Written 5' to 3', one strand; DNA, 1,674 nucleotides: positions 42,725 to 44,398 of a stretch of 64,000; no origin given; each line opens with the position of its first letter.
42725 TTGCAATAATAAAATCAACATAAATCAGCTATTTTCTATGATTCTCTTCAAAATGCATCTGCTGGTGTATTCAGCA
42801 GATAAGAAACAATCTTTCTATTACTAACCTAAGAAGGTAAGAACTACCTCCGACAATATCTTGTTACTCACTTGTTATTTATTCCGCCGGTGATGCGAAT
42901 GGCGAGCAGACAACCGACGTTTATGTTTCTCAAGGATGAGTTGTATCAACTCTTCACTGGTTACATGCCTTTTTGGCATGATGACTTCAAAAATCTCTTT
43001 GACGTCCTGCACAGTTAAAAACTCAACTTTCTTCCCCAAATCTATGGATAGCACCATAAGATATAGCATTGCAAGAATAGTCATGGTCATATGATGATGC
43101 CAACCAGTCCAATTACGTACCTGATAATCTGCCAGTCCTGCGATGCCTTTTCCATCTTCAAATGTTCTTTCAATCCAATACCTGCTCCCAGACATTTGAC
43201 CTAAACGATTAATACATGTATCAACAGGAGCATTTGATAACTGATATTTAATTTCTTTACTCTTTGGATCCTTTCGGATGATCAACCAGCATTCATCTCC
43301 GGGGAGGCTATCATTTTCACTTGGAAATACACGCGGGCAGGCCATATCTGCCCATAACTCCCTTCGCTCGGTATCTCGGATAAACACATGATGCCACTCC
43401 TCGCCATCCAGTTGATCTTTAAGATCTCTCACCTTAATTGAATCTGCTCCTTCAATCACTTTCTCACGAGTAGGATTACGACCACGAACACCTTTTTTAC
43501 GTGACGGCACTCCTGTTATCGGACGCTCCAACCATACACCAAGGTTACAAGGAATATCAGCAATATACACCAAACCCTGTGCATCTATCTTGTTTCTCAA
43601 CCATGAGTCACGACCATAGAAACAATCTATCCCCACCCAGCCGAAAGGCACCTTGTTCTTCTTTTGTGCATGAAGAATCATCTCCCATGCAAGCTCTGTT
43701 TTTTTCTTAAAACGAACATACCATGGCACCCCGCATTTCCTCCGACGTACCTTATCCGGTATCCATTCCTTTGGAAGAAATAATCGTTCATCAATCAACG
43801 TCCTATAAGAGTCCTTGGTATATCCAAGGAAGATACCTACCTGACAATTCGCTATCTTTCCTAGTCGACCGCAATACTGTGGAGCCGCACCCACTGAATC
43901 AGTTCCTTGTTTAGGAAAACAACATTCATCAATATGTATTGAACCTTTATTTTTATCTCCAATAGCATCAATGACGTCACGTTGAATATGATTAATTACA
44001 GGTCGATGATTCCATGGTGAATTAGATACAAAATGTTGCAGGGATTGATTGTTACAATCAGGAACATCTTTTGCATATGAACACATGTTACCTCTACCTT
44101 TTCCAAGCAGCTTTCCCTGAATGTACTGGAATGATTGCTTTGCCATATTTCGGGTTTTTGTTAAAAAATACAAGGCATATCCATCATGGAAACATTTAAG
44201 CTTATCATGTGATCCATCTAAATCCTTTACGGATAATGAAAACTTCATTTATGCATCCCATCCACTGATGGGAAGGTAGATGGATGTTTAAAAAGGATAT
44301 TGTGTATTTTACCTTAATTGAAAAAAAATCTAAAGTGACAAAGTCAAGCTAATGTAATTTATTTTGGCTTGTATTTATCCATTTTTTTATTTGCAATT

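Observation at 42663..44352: IS701-family element with 19-bp imperfect inverted repeats and a CTAA target duplication that regenerates the stop codon of the upstream gene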

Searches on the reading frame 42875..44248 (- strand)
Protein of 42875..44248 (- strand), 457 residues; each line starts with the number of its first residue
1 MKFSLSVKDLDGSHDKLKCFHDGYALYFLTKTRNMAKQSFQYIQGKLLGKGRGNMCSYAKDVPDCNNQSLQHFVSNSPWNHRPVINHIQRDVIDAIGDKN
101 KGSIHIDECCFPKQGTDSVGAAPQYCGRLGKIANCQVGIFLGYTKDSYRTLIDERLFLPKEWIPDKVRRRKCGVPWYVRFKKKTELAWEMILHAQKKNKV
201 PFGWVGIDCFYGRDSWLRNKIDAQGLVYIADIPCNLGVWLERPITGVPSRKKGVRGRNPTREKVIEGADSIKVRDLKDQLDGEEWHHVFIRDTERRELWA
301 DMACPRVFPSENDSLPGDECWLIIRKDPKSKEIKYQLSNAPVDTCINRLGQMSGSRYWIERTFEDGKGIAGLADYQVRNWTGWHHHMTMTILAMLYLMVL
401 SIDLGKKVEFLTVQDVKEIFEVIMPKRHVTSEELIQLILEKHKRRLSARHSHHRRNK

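Call 3: search_protein_families(library=ncbifam, proteins=[window:42875-44248:-], max_evalue=0.01)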
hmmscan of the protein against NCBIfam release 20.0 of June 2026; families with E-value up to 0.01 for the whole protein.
window:42875-44248:- (457 aa): 3 families
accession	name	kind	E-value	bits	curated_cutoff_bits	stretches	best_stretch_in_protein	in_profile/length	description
NF033540.2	transpos_IS701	equivalog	5.7e-92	308.8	150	1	37-399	19-361/363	IS701 family transposase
NF049999.1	transpos_IS701_3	equivalog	2e-08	33.5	170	1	171-410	157-370/412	IS701 family transposase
NF049921.1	transpos_IS701_2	equivalog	0.00048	19.6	250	0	325-404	215-294/318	IS701 family transposase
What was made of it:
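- On IS701 family: NF033540 scores 308.8 bits against a cutoff of 150, over residues 37-399 and profile positions 19-361 of 363 (call 3).
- Only IS701 models match in NCBIfam, the main one at twice its cutoff (call 3).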

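Call 4: search_protein_families(library=pfam, proteins=[window:42875-44248:-], max_evalue=0.01)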
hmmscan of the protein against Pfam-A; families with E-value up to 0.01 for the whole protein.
window:42875-44248:- (457 aa): 1 family
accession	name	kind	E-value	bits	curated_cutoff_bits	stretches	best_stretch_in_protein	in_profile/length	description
PF13546.12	DDE_5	-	9.2e-50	170.1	27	1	34-295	10-270/272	DDE superfamily endonuclease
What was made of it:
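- On IS701 family: PF13546 DDE_5 scores 170 bits (call 4).
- NCBIfam IS701 equivalog scores 308.8 bits against a cutoff of 150, and Pfam DDE_5 gives E 9e-50 (calls 3, 4).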

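Call 11: find_encoding_contigs(protein=window:42875-44248:-, flank=3000, max_places=10)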
Protein window:42875-44248:- (457 aa): no gene with exactly this product is on record in the collection.

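Call 14: find_related_loci(query=window:42878-44248:-, collection=genome_contigs, flank=3000)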
Query window:42878-44248:- (457 aa) in genome_contigs; peptide patterns used: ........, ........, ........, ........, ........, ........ (x = any residue, [..] = any of these).
309 stretches matched a pattern; 243 encode a relative of the query (tblastn E <= 1e-3); the best 80 are kept; 80 distinct loci.
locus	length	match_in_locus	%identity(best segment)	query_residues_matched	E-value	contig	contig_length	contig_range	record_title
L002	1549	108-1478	89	1-457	0e+0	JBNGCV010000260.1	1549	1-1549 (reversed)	MAG: Kosmotogaceae bacterium isolate E05-009 bin5.fa-275, whole genome shotgun sequence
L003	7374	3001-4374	87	1-457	0e+0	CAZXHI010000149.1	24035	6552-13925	MAG TPA_asm: uncultured Thermoplasmatales archaeon isolate SRP185410_co1_277 genome assembly, contig: k141_2090552, whol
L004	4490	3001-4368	82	1-457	0e+0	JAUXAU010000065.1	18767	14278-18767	MAG: Thermoplasmatota archaeon isolate CSMAG_2770 CSMAG_2770_k141_13004_length_18767_cov_27.2924, whole genome shotgun s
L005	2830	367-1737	82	1-457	0e+0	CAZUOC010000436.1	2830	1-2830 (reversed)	MAG TPA_asm: uncultured Ignavibacteriaceae bacterium isolate binchicken_co129_693 genome assembly, contig: NODE_146879_l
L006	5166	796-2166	82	1-457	0e+0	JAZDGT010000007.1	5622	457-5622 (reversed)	MAG: Methanobacteriota archaeon isolate MEGAHIT-group-0.28 k141_4334271, whole genome shotgun sequence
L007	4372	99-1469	83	1-457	0e+0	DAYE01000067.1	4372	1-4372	MAG TPA_asm: Euryarchaeota archaeon UBA33 UBA33_contig_7408, whole genome shotgun sequence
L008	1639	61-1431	82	1-457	0e+0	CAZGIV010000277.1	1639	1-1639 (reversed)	MAG TPA_asm: uncultured Thermoplasmatales archaeon isolate binchicken_co94_67 genome assembly, contig: NODE_173542_lengt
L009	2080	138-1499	78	1-457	0e+0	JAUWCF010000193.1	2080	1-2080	MAG: Thermoplasmatota archaeon isolate CSMAG_2131 CSMAG_2131_k141_535749_length_2080_cov_17.0000, whole genome shotgun s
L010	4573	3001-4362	76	1-456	0e+0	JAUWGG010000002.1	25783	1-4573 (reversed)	MAG: Methanobacteriota archaeon isolate CSMAG_2236 CSMAG_2236_k141_2305852_length_25783_cov_7.0000, whole genome shotgun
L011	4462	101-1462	71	1-457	0e+0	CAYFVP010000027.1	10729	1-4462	MAG TPA_asm: uncultured Thermoplasmatales archaeon isolate ERP108616_co1_160 genome assembly, contig: k119_1424326, whol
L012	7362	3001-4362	70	1-457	0e+0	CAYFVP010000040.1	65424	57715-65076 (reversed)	MAG TPA_asm: uncultured Thermoplasmatales archaeon isolate ERP108616_co1_160 genome assembly, contig: k119_308853, whole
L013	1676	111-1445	67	1-448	0e+0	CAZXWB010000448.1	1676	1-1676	MAG TPA_asm: uncultured Hyphomonadaceae bacterium isolate binchicken_co8_109 genome assembly, contig: NODE_150635_length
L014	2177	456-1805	52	1-455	2e-167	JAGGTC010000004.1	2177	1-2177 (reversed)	MAG: Deltaproteobacteria bacterium isolate AUK038 PB_MANV_038_c_000000002979, whole genome shotgun sequence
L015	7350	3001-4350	52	1-455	3e-155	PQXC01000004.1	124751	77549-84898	MAG: Candidatus Methanophagaceae archaeon isolate G60ANME1 NODE_4_length_124751_cov_16.4238, whole genome shotgun sequen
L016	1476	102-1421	52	5-451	2e-168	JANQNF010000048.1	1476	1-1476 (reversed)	MAG: archaeon isolate PL23a_bin.95 k99_5432657, whole genome shotgun sequence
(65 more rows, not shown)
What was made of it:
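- In the genome scan 243 stretches encode relatives (call 14).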

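Call 24: find_homologous_proteins(query=window:42878-44248:-, max_evalue=1e-30)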
Query window:42878-44248:- (457 aa): 2686 proteins with E <= 1e-30 among 5495 candidates; the best 120 are listed.
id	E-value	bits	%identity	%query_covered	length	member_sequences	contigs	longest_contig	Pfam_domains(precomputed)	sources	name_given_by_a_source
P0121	5.6e-285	963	88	100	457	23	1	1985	PF13546.13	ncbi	-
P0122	2.0e-284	961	88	100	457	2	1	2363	PF13546.13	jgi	jgi:SRSO17 transposase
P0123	3.9e-284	960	88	100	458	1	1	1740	PF13546.13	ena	-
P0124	1.7e-283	958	88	100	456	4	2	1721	PF13546.13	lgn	-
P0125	2.9e-283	958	88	100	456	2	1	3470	PF13546.13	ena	-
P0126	2.0e-282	955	86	100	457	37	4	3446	PF13546.13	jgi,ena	-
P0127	3.9e-282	954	88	100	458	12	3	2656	PF13546.13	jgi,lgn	-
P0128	5.6e-282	953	87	100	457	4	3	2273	PF13546.13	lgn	-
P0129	3.5e-281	951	87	100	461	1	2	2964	PF13546.13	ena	-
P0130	3.7e-280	947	86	100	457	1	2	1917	PF13546.13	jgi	-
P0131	7.9e-280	946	86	100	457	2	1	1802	PF13546.13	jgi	-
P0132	8.1e-280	946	86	100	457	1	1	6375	PF13546.13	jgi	jgi:SRSO17 transposase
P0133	4.4e-278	940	86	100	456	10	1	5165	PF13546.13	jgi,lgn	-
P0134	5.0e-278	940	86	100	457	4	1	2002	PF13546.13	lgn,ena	-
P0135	2.2e-277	938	85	100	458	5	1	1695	PF13546.13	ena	-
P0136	2.7e-277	938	86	100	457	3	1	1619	PF13546.13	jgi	-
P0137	4.4e-277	937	85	100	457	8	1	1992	PF13546.13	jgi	-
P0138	4.5e-277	937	85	100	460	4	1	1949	PF13546.13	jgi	-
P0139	1.1e-276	936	85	100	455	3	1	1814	PF13546.13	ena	-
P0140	1.7e-276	935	86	100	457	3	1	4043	PF13546.13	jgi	-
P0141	6.3e-276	933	85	100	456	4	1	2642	PF13546.13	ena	-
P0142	1.3e-275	932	85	100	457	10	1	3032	PF13546.13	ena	-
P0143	4.3e-274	927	83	100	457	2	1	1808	PF13546.13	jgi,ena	-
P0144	7.4e-274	927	84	100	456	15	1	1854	PF13546.13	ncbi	-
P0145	4.6e-273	924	84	100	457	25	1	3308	PF13546.13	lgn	-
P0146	3.8e-272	921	85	100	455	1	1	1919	PF13546.13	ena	-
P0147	7.0e-272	920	84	100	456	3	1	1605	PF13546.13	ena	-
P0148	1.8e-271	919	85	96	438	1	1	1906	PF13546.13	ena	-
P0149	5.3e-271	917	82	100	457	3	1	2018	PF13546.13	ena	-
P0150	5.6e-269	910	83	100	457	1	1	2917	PF13546.13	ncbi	-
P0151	3.7e-268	908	83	100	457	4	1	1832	PF13546.13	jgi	-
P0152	2.6e-264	895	81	100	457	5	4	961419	PF13546.13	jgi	jgi:SRSO17 transposase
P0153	3.4e-264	895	81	100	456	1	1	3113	PF13546.13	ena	-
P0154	6.2e-264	894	81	100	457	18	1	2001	PF13546.13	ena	-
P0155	2.6e-263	892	82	100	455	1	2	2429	PF13546.13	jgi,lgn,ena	-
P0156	7.7e-263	890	80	100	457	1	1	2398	PF13546.13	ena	-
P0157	8.7e-263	890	81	100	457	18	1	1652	PF13546.13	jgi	-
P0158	3.8e-262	888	79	100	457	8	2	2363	PF13546.13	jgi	jgi:SRSO17 transposase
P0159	9.0e-262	887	80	100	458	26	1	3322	PF13546.13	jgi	-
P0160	5.4e-261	884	81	100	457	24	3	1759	PF13546.13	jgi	-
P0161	6.5e-261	884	80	100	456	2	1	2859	PF13546.13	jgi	jgi:SRSO17 transposase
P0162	1.1e-260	883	81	100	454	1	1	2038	PF13546.13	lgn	-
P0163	6.4e-260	881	80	100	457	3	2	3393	PF13546.13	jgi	jgi:SRSO17 transposase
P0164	7.5e-260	880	79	100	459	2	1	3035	PF13546.13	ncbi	ncbi:MAG: IS701 family transposase [Atribacterota bacterium]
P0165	1.1e-259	880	85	95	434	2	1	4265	PF13546.13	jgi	jgi:SRSO17 transposase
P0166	3.6e-257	871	81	100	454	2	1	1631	PF13546.13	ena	-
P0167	9.9e-257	870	79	100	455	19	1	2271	PF13546.13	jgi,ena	-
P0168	2.5e-252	856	78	100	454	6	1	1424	PF13546.13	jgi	-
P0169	2.5e-252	856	78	100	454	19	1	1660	PF13546.13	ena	-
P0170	4.0e-252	855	78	100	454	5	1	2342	PF13546.13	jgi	-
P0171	5.1e-252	855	78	100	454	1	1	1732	PF13546.13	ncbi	-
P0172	9.0e-251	850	84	92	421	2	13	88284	PF13546.13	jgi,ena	jgi:SRSO17 transposase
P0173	1.5e-250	850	82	93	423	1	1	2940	PF13546.13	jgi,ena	-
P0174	1.8e-250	849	78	100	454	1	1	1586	PF13546.13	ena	-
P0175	7.4e-250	847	77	100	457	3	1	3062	PF13546.13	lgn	-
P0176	1.0e-248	844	76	100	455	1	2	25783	PF13546.13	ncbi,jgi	jgi:SRSO17 transposase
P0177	3.6e-247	839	77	100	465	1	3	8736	PF13546.13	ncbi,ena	-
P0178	1.0e-238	811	74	100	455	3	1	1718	PF13546.13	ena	-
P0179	1.2e-238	810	73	100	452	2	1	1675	PF13546.13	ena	-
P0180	3.3e-238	809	74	100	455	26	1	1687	PF13546.13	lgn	-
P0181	8.6e-238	808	74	100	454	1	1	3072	PF13546.13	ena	-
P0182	4.3e-237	805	78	93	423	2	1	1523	PF13546.13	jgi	-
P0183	1.9e-236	803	74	100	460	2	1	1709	PF13546.13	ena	-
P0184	5.9e-236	802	72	100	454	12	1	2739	PF13546.13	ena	-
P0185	2.4e-233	793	82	88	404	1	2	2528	PF13546.13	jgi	jgi:SRSO17 transposase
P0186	3.3e-233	792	80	88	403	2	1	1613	PF13546.13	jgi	-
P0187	5.3e-232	789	72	100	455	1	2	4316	PF13546.13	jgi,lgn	-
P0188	1.8e-231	787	72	100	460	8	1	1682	PF13546.13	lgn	-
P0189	2.9e-229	779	70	100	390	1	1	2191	PF13546.13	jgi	-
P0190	1.3e-225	767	72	100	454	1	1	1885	PF13546.13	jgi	jgi:SRSO17 transposase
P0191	4.2e-224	762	72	100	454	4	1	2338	PF13546.13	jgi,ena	-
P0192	2.5e-223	760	71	100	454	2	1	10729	PF13546.13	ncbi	-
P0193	2.8e-223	760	74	93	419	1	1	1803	PF13546.13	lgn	-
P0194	3.9e-223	759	74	93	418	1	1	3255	PF13546.13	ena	-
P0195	1.1e-222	758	70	100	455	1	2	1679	PF13546.13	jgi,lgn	-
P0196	1.9e-222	757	71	100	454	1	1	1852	PF13546.13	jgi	-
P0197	3.3e-222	756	73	93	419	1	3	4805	PF13546.13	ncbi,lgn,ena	-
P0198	5.3e-222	756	70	100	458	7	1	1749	PF13546.13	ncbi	-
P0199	6.6e-222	755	70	100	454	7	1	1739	PF13546.13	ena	-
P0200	7.7e-222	755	74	93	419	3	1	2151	PF13546.13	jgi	-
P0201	5.8e-221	752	70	100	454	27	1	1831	PF13546.13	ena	-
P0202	1.6e-220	751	73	93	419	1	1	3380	PF13546.13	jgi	-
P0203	4.0e-220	749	70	100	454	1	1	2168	PF13546.13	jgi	-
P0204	7.4e-220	748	71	100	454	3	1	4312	PF13546.13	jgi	-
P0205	1.1e-219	748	69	100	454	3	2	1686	PF13546.13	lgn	-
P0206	2.3e-219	747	70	100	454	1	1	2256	PF13546.13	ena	-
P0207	4.6e-219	746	69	100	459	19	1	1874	PF13546.13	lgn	-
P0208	4.9e-219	746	68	100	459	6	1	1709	PF13546.13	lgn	-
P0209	9.8e-219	745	69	100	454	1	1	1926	PF13546.13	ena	-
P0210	3.4e-218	743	69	100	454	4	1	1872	PF13546.13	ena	-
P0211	5.9e-217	739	69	100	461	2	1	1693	PF13546.13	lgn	-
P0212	3.7e-216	736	69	100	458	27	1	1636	PF13546.13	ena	-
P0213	2.5e-215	734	69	98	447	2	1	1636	PF13546.13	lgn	-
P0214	1.4e-214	731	67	100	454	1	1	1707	PF13546.13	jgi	jgi:SRSO17 transposase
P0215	2.2e-214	730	68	100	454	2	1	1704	PF13546.13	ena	-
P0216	3.6e-214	730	68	100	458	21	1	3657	PF13546.13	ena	-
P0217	1.1e-213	728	68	100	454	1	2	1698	PF13546.13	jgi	jgi:SRSO17 transposase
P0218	5.5e-213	726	68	100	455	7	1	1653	PF13546.13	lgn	-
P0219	3.2e-210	717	72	89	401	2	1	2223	PF13546.13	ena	-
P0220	3.7e-210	716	66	96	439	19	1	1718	PF13546.13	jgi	jgi:SRSO17 transposase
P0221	1.9e-209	714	73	88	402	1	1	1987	PF13546.13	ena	-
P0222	5.1e-209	713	70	90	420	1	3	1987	PF13546.13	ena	-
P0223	3.3e-208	710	65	100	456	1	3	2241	PF13546.13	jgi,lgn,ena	-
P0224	2.2e-206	704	71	92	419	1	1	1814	PF13546.13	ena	-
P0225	1.4e-201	688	69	93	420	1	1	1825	PF13546.13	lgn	-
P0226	2.4e-198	678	63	100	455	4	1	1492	PF13546.13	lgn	-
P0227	2.3e-197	674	85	72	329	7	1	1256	PF13546.13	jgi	-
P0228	7.4e-196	669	63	100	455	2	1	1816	PF13546.13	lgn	-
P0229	3.3e-194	664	63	100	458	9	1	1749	PF13546.13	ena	-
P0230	1.6e-193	662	63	100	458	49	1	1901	PF13546.13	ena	-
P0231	9.1e-192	656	63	100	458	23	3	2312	PF13546.13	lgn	-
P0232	1.8e-190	652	62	100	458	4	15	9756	PF13546.13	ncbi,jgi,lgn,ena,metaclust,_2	jgi:SRSO17 transposase|metaclust:\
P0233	2.8e-190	651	61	100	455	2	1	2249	PF13546.13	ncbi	-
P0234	1.0e-189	649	61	100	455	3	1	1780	PF13546.13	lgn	-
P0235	4.5e-189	647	62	99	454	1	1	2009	PF13546.13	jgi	-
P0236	6.2e-189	646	62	100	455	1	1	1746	PF13546.13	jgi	jgi:SRSO17 transposase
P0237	1.5e-186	639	60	100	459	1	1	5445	PF13546.13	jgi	jgi:SRSO17 transposase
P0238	1.1e-183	629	61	99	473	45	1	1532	PF13546.13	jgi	-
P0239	6.9e-183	627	59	100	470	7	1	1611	PF13546.13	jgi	jgi:SRSO17 transposase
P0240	1.6e-182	625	59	100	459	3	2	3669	PF13546.13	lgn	-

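Call 25: list_cluster_members(proteins=[window:42878-44248:-, P0001, P0121])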
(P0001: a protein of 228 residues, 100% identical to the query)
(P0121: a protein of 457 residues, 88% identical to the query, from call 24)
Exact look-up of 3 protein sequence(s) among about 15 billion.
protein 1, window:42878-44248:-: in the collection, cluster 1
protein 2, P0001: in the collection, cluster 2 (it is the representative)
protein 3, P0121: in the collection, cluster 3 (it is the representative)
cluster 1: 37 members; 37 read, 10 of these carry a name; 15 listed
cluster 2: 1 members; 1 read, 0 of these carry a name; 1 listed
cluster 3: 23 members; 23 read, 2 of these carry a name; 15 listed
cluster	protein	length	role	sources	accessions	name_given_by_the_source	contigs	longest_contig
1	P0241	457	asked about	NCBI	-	-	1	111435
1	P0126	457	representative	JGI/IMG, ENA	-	-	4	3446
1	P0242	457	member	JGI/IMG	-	SRSO17 transposase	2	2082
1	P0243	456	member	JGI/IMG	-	SRSO17 transposase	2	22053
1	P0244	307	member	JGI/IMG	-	SRSO17 transposase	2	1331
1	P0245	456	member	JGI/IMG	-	SRSO17 transposase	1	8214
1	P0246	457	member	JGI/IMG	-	SRSO17 transposase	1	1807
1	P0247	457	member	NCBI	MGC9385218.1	MAG: IS701 family transposase [Kosmotogaceae bacterium]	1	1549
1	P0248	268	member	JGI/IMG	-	SRSO17 transposase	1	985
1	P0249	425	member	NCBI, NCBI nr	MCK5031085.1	MAG: IS701 family transposase, partial [Thermoplasmatales archaeon] | IS701 family transposase [Thermoplasmatales archaeon]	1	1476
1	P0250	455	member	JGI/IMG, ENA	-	SRSO17 transposase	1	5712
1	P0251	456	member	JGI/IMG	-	SRSO17 transposase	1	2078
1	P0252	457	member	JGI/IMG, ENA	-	-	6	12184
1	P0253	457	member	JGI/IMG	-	-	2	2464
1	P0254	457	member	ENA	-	-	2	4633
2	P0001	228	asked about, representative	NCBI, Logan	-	-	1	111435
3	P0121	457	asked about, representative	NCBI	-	-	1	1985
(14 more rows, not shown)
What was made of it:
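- Closest known: IS701 family. Same: JGI labels the relatives 'SRSO17 transposase' and NCBI labels them 'IS701 family transposase' (calls 24, 25).
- Tried and rejected: The transposase is nevertheless in the collection as P0241, on one 111-kb NCBI contig (call 25).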

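Call 31: find_encoding_contigs(protein=P0252, flank=2500, max_places=10)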
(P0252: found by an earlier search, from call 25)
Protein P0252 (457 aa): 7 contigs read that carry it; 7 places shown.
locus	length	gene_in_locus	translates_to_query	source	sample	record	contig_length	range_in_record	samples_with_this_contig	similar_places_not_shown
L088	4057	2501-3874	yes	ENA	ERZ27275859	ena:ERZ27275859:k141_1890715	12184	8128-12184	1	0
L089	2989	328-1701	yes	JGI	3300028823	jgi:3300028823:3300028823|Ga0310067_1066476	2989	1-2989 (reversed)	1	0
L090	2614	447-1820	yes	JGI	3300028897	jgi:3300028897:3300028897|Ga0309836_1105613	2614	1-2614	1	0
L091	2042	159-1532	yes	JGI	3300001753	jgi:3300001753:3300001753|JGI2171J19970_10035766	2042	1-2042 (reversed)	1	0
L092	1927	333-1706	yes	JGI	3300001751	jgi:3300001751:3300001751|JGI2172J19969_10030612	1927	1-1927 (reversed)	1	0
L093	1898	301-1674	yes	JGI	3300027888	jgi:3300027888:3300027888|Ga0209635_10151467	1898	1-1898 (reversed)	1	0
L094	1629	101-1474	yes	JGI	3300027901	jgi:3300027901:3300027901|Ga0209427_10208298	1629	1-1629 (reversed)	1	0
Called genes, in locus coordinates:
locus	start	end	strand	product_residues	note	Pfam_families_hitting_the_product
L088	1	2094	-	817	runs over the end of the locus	PF05048:NosD, PF13229:Beta_helix, PF05048:NosD, PF13229:Beta_helix, PF05048:NosD, PF13229:Beta_helix, PF05048:NosD, PF13229:Beta_helix, +3 more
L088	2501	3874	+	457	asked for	PF13546:DDE_5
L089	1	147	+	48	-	?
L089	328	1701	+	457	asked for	PF13546:DDE_5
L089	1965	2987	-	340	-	?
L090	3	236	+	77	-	?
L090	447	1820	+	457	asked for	PF13546:DDE_5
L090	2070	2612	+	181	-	?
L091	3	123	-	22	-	?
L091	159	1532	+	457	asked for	PF13546:DDE_5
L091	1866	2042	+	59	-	?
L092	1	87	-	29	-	?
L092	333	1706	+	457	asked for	PF13546:DDE_5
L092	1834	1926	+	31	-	?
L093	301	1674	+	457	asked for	PF13546:DDE_5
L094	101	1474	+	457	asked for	PF13546:DDE_5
